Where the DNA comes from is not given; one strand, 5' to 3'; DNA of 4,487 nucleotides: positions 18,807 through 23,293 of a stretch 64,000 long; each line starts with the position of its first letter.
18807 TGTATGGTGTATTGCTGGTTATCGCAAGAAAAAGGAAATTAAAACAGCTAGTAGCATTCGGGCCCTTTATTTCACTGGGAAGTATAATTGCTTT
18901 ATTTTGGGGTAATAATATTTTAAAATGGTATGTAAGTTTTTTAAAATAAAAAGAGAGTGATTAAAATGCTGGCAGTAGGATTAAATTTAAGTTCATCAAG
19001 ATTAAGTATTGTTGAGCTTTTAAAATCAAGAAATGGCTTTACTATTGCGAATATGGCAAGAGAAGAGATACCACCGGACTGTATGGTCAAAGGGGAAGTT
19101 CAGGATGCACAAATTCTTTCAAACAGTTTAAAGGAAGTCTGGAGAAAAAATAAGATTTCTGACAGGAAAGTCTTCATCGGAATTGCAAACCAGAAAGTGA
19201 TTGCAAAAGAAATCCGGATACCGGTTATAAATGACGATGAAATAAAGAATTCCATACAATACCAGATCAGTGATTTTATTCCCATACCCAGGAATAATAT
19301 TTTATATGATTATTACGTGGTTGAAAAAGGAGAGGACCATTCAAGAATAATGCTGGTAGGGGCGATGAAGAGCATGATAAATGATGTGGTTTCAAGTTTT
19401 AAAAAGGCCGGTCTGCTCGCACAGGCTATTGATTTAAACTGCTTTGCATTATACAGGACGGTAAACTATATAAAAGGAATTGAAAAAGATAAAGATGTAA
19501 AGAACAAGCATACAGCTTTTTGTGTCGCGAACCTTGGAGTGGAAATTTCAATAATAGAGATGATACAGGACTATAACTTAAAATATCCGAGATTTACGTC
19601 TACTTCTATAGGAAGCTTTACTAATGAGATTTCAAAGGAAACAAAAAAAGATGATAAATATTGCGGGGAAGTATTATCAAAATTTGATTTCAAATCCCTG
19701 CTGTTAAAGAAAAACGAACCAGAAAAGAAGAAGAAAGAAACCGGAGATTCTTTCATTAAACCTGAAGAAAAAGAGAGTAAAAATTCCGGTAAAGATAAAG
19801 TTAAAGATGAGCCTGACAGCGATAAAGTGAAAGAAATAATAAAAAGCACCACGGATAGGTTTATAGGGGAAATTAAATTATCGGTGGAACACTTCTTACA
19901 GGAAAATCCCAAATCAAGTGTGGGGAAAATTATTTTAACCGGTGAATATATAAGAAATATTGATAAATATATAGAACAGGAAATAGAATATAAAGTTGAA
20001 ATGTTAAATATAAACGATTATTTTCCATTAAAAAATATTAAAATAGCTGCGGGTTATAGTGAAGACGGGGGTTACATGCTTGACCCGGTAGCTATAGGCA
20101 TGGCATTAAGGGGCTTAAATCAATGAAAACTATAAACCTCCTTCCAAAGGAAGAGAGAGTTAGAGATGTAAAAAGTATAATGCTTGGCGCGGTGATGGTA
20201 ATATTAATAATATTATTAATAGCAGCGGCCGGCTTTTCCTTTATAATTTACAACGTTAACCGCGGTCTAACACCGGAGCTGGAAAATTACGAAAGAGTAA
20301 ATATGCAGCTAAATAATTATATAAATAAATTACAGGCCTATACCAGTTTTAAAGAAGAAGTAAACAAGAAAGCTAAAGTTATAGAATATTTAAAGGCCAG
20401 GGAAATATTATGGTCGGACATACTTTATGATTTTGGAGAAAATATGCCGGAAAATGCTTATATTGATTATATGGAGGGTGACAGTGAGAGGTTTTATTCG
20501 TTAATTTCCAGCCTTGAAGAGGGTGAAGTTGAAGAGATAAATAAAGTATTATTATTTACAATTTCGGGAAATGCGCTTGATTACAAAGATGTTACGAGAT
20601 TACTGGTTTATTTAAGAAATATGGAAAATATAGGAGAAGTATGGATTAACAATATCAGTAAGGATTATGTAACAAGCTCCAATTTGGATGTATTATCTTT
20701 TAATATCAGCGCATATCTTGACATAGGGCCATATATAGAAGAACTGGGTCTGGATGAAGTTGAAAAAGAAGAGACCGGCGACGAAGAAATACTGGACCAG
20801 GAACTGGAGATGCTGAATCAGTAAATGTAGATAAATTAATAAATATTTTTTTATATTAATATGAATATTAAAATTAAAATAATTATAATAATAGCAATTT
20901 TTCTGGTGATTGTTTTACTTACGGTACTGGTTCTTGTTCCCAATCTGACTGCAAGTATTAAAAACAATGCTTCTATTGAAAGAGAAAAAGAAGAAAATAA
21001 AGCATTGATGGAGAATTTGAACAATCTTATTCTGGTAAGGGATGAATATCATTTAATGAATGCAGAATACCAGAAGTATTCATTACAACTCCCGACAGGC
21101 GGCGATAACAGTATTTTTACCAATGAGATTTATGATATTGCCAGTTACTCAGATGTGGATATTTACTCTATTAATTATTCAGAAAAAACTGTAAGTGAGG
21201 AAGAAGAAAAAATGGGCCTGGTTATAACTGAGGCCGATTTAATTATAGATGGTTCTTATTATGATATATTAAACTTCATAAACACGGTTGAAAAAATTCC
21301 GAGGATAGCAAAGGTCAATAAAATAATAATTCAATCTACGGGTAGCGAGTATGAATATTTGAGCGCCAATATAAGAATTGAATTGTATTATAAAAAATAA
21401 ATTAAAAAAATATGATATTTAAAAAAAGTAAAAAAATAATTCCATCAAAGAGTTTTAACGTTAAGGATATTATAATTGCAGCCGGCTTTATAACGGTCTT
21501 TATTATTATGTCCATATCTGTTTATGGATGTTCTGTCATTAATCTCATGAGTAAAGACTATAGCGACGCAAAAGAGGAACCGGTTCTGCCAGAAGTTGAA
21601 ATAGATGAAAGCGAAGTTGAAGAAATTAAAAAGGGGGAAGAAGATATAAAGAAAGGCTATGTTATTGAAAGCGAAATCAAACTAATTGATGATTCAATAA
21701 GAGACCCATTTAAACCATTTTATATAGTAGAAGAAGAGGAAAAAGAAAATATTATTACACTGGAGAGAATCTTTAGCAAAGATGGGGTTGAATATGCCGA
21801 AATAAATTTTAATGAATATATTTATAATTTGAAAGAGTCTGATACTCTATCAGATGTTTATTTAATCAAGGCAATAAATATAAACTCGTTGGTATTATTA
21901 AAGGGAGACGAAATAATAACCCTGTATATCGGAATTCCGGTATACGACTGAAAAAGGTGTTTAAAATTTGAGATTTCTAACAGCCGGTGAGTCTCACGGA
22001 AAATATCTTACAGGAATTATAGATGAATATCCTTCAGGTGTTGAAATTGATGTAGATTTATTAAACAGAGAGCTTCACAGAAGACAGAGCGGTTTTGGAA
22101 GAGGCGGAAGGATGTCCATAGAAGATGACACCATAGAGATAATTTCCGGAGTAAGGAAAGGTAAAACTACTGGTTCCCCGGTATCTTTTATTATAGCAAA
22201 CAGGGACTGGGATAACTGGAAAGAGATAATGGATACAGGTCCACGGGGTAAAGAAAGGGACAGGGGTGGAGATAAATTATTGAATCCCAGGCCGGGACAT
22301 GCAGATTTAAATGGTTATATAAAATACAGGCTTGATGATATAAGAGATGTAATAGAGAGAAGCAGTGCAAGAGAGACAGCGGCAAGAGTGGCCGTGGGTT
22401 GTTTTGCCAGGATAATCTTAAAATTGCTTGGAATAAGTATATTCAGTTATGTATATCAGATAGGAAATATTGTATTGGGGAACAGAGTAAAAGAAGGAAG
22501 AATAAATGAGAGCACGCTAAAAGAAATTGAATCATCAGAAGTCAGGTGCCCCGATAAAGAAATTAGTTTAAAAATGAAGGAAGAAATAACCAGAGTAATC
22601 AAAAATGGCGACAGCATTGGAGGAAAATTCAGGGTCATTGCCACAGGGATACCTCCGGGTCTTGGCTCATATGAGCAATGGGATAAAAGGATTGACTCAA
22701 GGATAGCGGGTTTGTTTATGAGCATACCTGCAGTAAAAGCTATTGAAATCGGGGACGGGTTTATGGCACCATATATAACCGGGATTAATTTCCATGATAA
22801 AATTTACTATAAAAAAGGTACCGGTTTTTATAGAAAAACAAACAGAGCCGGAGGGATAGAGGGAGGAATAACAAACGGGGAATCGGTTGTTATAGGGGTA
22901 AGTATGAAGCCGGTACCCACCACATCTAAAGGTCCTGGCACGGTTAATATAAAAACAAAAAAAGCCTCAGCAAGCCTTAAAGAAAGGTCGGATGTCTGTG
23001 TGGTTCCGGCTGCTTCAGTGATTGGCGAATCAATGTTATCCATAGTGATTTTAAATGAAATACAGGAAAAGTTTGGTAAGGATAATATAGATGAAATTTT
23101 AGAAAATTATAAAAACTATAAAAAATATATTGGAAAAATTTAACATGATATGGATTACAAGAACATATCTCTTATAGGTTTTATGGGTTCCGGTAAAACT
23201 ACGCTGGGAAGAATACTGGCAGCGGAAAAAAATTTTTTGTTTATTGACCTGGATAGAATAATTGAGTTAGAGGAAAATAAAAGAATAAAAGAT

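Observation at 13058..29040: Type IV pilus system woven into the shikimate operon, with its own sigma factor and adhesin cassette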

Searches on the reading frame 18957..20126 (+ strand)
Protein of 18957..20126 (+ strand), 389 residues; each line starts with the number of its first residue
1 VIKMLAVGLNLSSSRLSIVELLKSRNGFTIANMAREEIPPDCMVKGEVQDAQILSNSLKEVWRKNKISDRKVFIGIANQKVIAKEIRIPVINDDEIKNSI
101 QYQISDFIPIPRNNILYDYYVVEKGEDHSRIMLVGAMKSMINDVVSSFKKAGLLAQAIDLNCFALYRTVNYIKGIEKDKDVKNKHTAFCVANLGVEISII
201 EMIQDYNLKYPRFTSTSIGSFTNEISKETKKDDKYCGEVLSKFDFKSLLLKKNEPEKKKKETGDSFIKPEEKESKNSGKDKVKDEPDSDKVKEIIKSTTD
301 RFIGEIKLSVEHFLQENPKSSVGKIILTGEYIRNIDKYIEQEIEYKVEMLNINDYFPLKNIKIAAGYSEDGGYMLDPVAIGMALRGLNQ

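Call 4: search_protein_families(library=pfam, proteins=[window:18957-20126:+], max_evalue=0.01)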
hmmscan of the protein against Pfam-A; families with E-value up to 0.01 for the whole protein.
window:18957-20126:+ (389 aa): 1 family
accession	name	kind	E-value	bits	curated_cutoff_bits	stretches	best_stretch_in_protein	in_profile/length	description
PF11104.14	PilM_2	-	2.2e-32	112.8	27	2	8-226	1-220/340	Type IV pilus assembly protein PilM;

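Call 9: find_encoding_contigs(protein=window:18957-20126:+, flank=1000, max_places=5)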
Protein window:18957-20126:+ (389 aa): no gene with exactly this product is on record in the collection.

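Call 10: find_homologous_proteins(query=window:18957-20126:+)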
Query window:18957-20126:+ (389 aa): 160 proteins with E <= 0.001 among 4369 candidates; the best 120 are listed.
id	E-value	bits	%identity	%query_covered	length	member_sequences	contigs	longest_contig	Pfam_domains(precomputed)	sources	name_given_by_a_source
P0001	2.6e-247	838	100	99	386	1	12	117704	PF11104.15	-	-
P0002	8.2e-234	793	95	99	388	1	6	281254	PF11104.15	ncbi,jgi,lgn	jgi:type IV pilus assembly protein PilM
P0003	1.1e-178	612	74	99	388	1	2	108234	PF11104.15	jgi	-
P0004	1.6e-174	598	71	99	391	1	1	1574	PF11104.15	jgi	-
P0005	1.8e-174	598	70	99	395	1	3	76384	PF11104.15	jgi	-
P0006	8.6e-173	592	71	99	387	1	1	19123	PF11104.15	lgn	-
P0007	2.2e-160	552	70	99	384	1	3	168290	PF11104.15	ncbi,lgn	-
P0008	3.1e-158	545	68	99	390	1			PF11104.15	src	-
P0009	1.9e-157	542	68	99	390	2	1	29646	PF11104.15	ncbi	-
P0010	3.3e-157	541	68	99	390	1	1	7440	PF11104.15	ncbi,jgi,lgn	-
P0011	1.8e-156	539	65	99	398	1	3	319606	PF11104.15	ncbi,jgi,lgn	-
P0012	1.8e-155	536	66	99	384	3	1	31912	PF11104.15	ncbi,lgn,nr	ncbi:MAG: pilus assembly protein PilM [Actinomycetota bacterium]|nr:pilus assembly protein PilM [Act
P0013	2.5e-152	525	67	99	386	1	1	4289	PF11104.15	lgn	-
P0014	6.1e-152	524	67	99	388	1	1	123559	PF11104.15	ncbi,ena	-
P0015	1.3e-151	523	66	99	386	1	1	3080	PF11104.15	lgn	-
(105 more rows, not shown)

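Call 17: find_encoding_contigs(protein=P0001, flank=10000, max_places=4)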
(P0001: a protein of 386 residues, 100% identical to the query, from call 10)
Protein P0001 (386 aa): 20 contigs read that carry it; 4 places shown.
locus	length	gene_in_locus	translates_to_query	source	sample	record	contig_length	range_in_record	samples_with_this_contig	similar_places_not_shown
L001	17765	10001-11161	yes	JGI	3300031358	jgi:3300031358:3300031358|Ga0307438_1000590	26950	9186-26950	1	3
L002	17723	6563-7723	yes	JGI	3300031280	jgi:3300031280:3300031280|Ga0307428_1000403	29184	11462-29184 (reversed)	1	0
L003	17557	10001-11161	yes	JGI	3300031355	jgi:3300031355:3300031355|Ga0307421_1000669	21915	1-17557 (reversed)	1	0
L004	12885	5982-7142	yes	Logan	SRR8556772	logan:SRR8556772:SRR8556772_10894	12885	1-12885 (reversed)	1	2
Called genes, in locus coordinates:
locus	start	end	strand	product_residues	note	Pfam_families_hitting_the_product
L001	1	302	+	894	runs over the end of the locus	PF01411:tRNA-synt_2c, PF07973:tRNA_SAD, PF02272:DHHA1 (weak)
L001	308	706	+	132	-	PF03652:RuvX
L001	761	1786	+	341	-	PF02618:YceG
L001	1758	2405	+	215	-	PF01596:Methyltransf_3, PF13847:Methyltransf_31, PF08241:Methyltransf_11 (weak), PF08242:Methyltransf_12 (weak), PF13578:Methyltransf_24, PF13649:Methyltransf_25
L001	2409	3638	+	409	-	PF01136:Peptidase_U32, PF16325:Peptidase_U32_C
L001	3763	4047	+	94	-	PF00708:Acylphosphatase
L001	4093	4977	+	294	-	PF08501:Shikimate_dh_N, PF01488:Shikimate_DH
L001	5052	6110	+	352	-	PF00437:T2SSE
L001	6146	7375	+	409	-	PF28597:T2SSF_N, PF00482:T2SSF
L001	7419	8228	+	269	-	PF04542:Sigma70_r2, PF08281:Sigma70_r4_2, PF04545:Sigma70_r4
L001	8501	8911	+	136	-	PF07963:N_methyl, PF08334:T2SSG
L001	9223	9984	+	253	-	PF06750:A24_N_bact, PF01478:Peptidase_A24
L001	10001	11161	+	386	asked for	PF11104:PilM_2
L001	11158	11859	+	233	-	-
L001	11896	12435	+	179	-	PF04350:PilO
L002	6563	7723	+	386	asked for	PF11104:PilM_2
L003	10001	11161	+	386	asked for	PF11104:PilM_2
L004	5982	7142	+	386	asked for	PF11104:PilM_2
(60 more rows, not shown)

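Call 19: find_related_loci(query=A1, collection=genome_contigs, flank=10000)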
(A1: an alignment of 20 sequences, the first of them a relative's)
Query A1 (386 aa) in genome_contigs; peptide patterns used: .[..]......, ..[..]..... (x = any residue, [..] = any of these).
114 stretches matched a pattern; 38 encode a relative of the query (tblastn E <= 1e-3); 37 distinct loci.
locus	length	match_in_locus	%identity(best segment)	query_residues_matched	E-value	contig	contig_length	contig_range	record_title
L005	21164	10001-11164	95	1-386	0e+0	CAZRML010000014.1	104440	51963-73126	MAG TPA_asm: uncultured Actinomycetota bacterium isolate SRP067234_co1_333 genome assembly, contig: k99_24603, whole gen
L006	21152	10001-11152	70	1-386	5e-172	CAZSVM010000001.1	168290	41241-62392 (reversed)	MAG TPA_asm: uncultured Actinomycetota bacterium isolate SRP323688_co1_44 genome assembly, contig: NODE_169_length_16829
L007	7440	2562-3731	68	1-386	1e-167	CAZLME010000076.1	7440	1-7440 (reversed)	MAG TPA_asm: uncultured Actinomycetota bacterium isolate binchicken_co89_497 genome assembly, contig: NODE_20842_length_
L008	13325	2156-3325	68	1-386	1e-167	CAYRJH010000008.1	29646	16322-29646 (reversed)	MAG TPA_asm: uncultured Actinomycetota bacterium isolate binchicken_co364_692 genome assembly, contig: NODE_1125_length_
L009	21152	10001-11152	66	1-386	5e-165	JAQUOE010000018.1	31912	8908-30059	MAG: Actinomycetota bacterium isolate STD1_194 NODE_2798_length_31912_cov_7.386692_Sandtown_D1, whole genome shotgun seq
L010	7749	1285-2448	67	1-386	1e-161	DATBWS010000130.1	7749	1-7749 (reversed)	MAG TPA_asm: Candidatus Hydromicrobium sp. isolate SMAG_U7547 k141_540397, whole genome shotgun sequence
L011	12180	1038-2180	65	1-386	3e-157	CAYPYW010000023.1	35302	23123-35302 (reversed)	MAG TPA_asm: uncultured Actinomycetota bacterium isolate binchicken_co178_258 genome assembly, contig: NODE_1832_length_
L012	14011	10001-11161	64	1-386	2e-155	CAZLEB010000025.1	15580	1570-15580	MAG TPA_asm: uncultured Actinomycetota bacterium isolate binchicken_co364_35 genome assembly, contig: NODE_4533_length_1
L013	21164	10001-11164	65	1-386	2e-155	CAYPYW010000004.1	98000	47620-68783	MAG TPA_asm: uncultured Actinomycetota bacterium isolate binchicken_co178_258 genome assembly, contig: NODE_436_length_9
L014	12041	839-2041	62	1-385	3e-155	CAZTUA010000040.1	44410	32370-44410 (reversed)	MAG TPA_asm: uncultured Actinomycetota bacterium isolate SRP067234_co1_301 genome assembly, contig: k99_156781, whole ge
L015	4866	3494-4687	58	1-386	9e-155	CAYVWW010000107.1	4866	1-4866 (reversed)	MAG TPA_asm: uncultured Actinomycetota bacterium isolate binchicken_co116_268 genome assembly, contig: NODE_22303_length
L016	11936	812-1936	63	1-386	1e-149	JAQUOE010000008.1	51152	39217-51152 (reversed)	MAG: Actinomycetota bacterium isolate STD1_194 NODE_1263_length_51152_cov_7.929584_Sandtown_D1, whole genome shotgun seq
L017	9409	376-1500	61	1-386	2e-145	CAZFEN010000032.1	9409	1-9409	MAG TPA_asm: uncultured Actinomycetota bacterium isolate binchicken_co228_482 genome assembly, contig: NODE_11231_length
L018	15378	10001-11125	62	1-386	4e-145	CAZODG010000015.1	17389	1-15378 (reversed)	MAG TPA_asm: uncultured Actinomycetota bacterium isolate SRP178699_co1_615 genome assembly, contig: NODE_4088_length_173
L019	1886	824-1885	65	1-341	4e-155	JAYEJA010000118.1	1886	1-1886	MAG: Actinomycetota bacterium isolate MAG176 MAG176_118, whole genome shotgun sequence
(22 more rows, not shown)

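Call 23: search_protein_families(library=pfam, proteins=[L009:5075-6016:-, L009:6145-7374:-, L009:8338-9597:-, L009:9992-11155:+, L009:11295-11876:+, L009:11960-12547:+, L009:13476-15635:+, L009:15704-16465:+, L009:16915-18375:+, L009:18388-19854:+], max_evalue=0.001)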
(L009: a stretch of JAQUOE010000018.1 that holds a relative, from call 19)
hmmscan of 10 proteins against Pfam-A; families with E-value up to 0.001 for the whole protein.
L009:5075-6016:- (313 aa): 1 family
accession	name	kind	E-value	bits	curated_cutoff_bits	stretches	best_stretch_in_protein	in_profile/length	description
PF15890.11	Peptidase_Mx1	-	2.2e-05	24.4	25.6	1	183-275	124-206/240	Putative zinc-binding metallo-peptidase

L009:6145-7374:- (409 aa): 0 families

L009:8338-9597:- (419 aa): 2 families
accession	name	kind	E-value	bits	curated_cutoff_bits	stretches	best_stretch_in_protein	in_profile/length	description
PF04055.27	Radical_SAM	-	3.7e-21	76.4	29.5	1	181-352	1-166/166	Radical SAM superfamily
PF00919.26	UPF0004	-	9.1e-17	61.3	27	1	14-101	2-89/98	Uncharacterized protein family UPF0004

L009:9992-11155:+ (387 aa): 1 family
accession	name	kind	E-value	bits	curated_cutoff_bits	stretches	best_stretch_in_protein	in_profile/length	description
PF11104.14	PilM_2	-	7.5e-33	114.3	27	2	8-234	1-229/340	Type IV pilus assembly protein PilM;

L009:11295-11876:+ (193 aa): 1 family
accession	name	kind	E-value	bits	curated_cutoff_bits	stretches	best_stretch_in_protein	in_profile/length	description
PF00581.25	Rhodanese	-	2.5e-19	70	22.2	1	94-184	1-101/102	Rhodanese-like domain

L009:11960-12547:+ (195 aa): 1 family
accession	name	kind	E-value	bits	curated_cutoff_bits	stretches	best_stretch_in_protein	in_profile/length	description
PF04203.18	Sortase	-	1.3e-22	80.3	26.6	1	62-181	3-124/125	Sortase domain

L009:13476-15635:+ (719 aa): 9 families
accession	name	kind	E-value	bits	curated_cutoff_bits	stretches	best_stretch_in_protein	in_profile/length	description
PF01653.23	DNA_ligase_aden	-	4e-96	321.8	27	1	117-369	3-253/253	NAD-dependent DNA ligase adenylation domain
PF03120.22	DNA_ligase_OB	-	4.7e-34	116.5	32.9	1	373-449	2-78/79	NAD-dependent DNA ligase OB-fold domain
PF12826.13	HHH_2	-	7.3e-22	77.7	27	1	560-623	1-64/64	Helix-hairpin-helix motif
PF00533.33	BRCT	-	2.9e-15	56.7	21.3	1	645-716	5-77/78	BRCA1 C Terminus (BRCT) domain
PF03119.21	DNA_ligase_ZBD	-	1.6e-11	44.3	25.8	1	458-484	1-27/27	NAD-dependent DNA ligase C4 zinc finger domain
PF22745.1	Nlig-Ia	-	7.3e-10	39.8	27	1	52-102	2-52/92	DNA ligase-like, N-terminal NAD+-binding domain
PF14520.12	HHH_5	-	2.3e-08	34.8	27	0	566-615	6-56/57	Helix-hairpin-helix domain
PF12738.14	PTCB-BRCT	-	0.00067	20.1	22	0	658-709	9-60/63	twin BRCT domain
PF16589.12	BRCT_2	-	0.0007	20.3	27.3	0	646-710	3-67/86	BRCT domain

L009:15704-16465:+ (253 aa): 1 family
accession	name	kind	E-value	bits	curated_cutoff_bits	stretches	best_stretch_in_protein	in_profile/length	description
PF02517.21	Rce1-like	-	1.6e-22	80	22.4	1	153-238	6-93/93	Type II CAAX prenyl endopeptidase Rce1-like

L009:16915-18375:+ (486 aa): 1 family
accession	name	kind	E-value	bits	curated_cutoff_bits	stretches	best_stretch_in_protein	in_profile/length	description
PF01425.27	Amidase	-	1.7e-155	518.9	27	1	28-468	5-445/445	Amidase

L009:18388-19854:+ (488 aa): 2 families
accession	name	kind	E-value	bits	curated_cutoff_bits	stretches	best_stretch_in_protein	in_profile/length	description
PF02934.20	GatB_N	-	1.3e-118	395.6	23.4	1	13-301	2-277/277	GatB/GatE catalytic domain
PF02637.23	GatB_Yqey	-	2.3e-53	180.5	27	1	340-487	1-148/148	GatB domain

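Call 25: search_protein_families(library=ncbifam, proteins=[window:18957-20126:+], max_evalue=0.001)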
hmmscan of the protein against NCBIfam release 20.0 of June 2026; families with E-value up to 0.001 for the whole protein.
window:18957-20126:+ (389 aa): 2 families
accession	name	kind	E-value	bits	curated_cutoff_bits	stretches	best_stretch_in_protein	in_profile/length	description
TIGR01175.1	pilM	subfamily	4.9e-39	134.3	133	1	4-387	3-348/348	type IV pilus assembly protein PilM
NF045709.1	Amuc_1101_fam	equivalog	1.6e-19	70.2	650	1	7-169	8-169/608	Amuc_1101 family PilM-like pilus complex protein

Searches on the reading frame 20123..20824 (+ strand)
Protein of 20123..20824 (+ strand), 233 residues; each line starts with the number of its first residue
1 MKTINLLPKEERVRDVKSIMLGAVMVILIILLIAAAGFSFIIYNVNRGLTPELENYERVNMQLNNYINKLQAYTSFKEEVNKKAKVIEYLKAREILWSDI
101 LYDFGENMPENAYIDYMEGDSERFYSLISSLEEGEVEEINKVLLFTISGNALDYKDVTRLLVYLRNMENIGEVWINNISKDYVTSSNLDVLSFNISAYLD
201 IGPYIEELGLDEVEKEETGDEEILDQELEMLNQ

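Call 4: search_protein_families(library=pfam, proteins=[window:20123-20824:+], max_evalue=0.01)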
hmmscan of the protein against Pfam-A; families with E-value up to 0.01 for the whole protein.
window:20123-20824:+ (233 aa): 1 family
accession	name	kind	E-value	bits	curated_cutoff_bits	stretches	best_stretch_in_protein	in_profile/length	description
PF05137.18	PilN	-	0.0023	18.4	22.8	1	103-198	5-77/78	Fimbrial assembly protein (PilN)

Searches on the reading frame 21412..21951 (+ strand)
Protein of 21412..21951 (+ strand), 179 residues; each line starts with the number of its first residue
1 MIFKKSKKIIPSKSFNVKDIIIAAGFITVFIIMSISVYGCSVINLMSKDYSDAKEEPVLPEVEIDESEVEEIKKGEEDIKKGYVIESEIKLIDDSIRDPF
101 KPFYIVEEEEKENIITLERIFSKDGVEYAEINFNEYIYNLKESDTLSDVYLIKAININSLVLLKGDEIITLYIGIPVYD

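Call 4: search_protein_families(library=pfam, proteins=[window:21412-21951:+], max_evalue=0.01)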
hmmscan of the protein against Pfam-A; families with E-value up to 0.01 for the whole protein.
window:21412-21951:+ (179 aa): 0 families

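Call 25: search_protein_families(library=ncbifam, proteins=[window:21412-21951:+], max_evalue=0.001)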
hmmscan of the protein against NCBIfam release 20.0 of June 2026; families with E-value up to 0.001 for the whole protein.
window:21412-21951:+ (179 aa): 0 families

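Call 51: search_protein_families(library=pfam, alignment_id=A3, max_evalue=1)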
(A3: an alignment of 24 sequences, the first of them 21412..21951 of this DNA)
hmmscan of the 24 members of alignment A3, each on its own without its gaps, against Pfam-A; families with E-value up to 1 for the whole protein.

A. member 1, window:21412-21951:+ (179 aa): 0 families

B. families by the number of members that match (of 24 scanned): 25 families
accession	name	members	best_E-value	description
PF11337.13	DUF3139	5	0.0019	Protein of unknown function (DUF3139)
PF16118.10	DUF4834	5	0.0091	Domain of unknown function (DUF4834)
PF23893.1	Y4YQ_C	4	0.00055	Uncharacterised protein Y4YQ C-terminal domain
PF18736.6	pEK499_p136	3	0.0074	HEPN pEK499 p136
PF05813.17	Orthopox_F7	3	0.12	Orthopoxvirus F7 protein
PF13786.12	DUF4179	2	0.13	Domain of unknown function (DUF4179)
PF13800.11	Sigma_reg_N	1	0.0042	Sigma factor regulator N-terminal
PF24307.1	DUF7486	1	0.0071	Family of unknown function (DUF7486)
PF20377.3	DUF6672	1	0.014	Family of unknown function (DUF6672)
PF09754.15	PAC2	1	0.02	PAC2 family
PF23218.1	PH_AIR9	1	0.022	AIR9 PH-like domain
PF06869.18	DUF1258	1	0.064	Protein of unknown function (DUF1258)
PF22129.1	CjCas9_WED-like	1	0.066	CRISPR-associated endonuclease CjCas9 wedge domain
PF16537.11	T2SSB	1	0.066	Type II secretion system protein B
PF06480.20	FtsH_ext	1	0.11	FtsH Extracellular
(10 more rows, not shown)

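Call 53: search_solved_structures(query=A3, max_evalue=10, show_alignments=3)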
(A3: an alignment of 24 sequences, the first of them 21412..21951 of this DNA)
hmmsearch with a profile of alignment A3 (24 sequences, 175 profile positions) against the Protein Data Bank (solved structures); distinct sequences matched with E-value up to 10: 0.

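Call 64: predict_structure(protein=window:21412-21951:+)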
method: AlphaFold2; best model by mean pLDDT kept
length: 179 residues; sequences in the alignment: 1
mean_pLDDT: 42.0   pTM: 0.21
mean pLDDT of the five models: 42.0, 36.1, 32.3, 29.4, 27.3
residues with pLDDT >= 90: 0; 70-90: 10; 50-70: 27; < 50: 142
segments of 3 or more residues with pLDDT < 50: 1-3, 39-51, 56-179
pLDDT, mean of each block of 10 residues (from residue 1): 49 64 72 59 45 48 45 35 30 35 35 39 37 34 27 32 37 32
secondary structure, 60 per line:
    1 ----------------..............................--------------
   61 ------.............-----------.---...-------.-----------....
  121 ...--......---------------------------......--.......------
elements in order: H17-46 H67-79 E117-123 E126-131 E159-164 E167-173

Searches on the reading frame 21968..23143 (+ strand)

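Call 5: search_protein_families(library=pfam, proteins=[window:21968-23143:+], max_evalue=0.01)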
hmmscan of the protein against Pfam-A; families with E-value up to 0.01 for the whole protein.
window:21968-23143:+ (391 aa): 1 family
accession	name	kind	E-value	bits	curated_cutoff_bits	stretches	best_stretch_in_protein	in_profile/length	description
PF01264.26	Chorismate_synt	-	2.3e-111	372.1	27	1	1-364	1-325/327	Chorismate synthase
